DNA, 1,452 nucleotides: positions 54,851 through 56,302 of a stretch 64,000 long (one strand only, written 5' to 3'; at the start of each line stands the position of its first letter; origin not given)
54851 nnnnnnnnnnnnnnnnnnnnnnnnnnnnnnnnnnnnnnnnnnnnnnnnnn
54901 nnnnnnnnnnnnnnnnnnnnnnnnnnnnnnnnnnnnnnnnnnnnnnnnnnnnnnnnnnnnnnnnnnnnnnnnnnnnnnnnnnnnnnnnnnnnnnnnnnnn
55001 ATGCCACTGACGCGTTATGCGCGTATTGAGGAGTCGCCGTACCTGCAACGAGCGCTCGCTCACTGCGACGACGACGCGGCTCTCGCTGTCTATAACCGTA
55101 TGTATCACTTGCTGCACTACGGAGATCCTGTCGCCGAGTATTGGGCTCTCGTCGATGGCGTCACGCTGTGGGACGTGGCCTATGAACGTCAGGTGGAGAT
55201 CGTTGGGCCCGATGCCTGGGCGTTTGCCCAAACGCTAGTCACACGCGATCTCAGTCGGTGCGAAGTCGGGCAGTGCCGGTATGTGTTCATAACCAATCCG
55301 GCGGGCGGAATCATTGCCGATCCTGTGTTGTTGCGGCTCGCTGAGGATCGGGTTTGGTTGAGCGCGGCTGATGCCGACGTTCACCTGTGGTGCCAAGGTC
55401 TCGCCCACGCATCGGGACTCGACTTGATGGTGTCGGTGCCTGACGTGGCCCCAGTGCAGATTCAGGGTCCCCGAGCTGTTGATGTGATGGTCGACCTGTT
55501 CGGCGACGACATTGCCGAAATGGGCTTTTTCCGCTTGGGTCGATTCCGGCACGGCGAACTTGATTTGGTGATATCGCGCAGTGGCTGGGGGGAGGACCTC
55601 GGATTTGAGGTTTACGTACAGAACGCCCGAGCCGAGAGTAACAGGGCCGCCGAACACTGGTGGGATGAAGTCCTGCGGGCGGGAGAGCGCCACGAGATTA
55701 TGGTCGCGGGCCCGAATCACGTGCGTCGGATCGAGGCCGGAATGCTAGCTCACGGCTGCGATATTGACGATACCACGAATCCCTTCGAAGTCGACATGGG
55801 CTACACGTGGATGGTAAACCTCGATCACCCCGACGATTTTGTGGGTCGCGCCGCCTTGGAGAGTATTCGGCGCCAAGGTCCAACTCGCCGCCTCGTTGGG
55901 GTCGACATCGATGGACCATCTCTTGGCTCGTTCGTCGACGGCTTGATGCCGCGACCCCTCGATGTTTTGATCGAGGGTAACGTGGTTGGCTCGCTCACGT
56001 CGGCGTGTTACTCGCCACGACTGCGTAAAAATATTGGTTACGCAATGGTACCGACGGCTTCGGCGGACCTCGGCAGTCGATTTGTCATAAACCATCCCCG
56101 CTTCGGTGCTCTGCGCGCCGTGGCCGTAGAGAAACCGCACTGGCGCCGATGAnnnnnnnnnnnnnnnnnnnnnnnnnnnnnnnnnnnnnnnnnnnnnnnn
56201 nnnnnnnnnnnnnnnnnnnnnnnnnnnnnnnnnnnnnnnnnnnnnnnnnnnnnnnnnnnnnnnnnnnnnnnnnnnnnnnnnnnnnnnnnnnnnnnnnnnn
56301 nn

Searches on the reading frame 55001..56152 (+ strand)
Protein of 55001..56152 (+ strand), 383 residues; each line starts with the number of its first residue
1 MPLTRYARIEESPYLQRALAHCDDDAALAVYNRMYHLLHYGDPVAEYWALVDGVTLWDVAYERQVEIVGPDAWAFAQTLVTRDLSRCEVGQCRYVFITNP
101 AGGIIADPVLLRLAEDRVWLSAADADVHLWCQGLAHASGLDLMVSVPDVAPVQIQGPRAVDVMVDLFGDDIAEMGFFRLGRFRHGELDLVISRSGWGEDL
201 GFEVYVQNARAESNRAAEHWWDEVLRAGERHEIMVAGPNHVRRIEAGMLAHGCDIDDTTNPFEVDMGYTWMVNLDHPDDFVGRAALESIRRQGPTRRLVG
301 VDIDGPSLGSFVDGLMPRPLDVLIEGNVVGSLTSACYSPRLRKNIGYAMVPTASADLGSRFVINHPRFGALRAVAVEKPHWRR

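Call 21: search_protein_families(library=pfam, max_evalue=0.00001, proteins=[window:55001-56152:+])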
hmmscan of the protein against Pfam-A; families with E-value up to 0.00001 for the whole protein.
window:55001-56152:+ (383 aa): 2 families
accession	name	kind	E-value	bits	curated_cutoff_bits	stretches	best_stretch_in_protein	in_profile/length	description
PF01571.26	GCV_T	-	6.5e-39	134.1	25.6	1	38-268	22-254/255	Aminomethyltransferase folate-binding domain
PF08669.17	GCV_T_C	-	3.9e-12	46.3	25.9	1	296-379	1-77/80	Glycine cleavage T-protein C-terminal barrel domain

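Call 47: search_protein_families(library=ncbifam, max_evalue=1e-8, proteins=[window:55001-56152:+])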
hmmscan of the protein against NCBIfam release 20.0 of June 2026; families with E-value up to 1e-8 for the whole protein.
window:55001-56152:+ (383 aa): 8 families
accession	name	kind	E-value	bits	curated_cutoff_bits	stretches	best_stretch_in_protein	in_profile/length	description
NF009133.0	PRK12486.1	equivalog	1.9e-86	290.3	410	1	8-367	11-356/369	dimethylsulfoniopropionate demethylase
NF053776.1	TmaoDeMthMsil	equivalog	4.6e-54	184.1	1100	1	41-362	416-733/763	trimethylamine N-oxide demethylase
NF001567.0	PRK00389.1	subfamily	9.3e-46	156.4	300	1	38-360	29-333/359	glycine cleavage system aminomethyltransferase GcvT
TIGR00528.1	gcvT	equivalog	7.4e-37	127.1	235.85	1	38-362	27-342/362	glycine cleavage system aminomethyltransferase GcvT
NF010093.0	PRK13579.1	equivalog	2.3e-33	115.5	459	1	52-363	50-347/371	glycine cleavage system aminomethyltransferase GcvT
TIGR01372.1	soxA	subfamily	2.2e-30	105.2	1164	1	51-378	654-983/996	sarcosine oxidase subunit alpha family protein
NF047633.1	SyrngDmethDesA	equivalog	5.9e-15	54.7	800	0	45-236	38-235/453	syringate O-demethylase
NF047885.1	VanMgalDeMLigM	equivalog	5.4e-11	42.1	580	0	46-237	38-237/461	vanillate/3-O-methylgallate O-demethylase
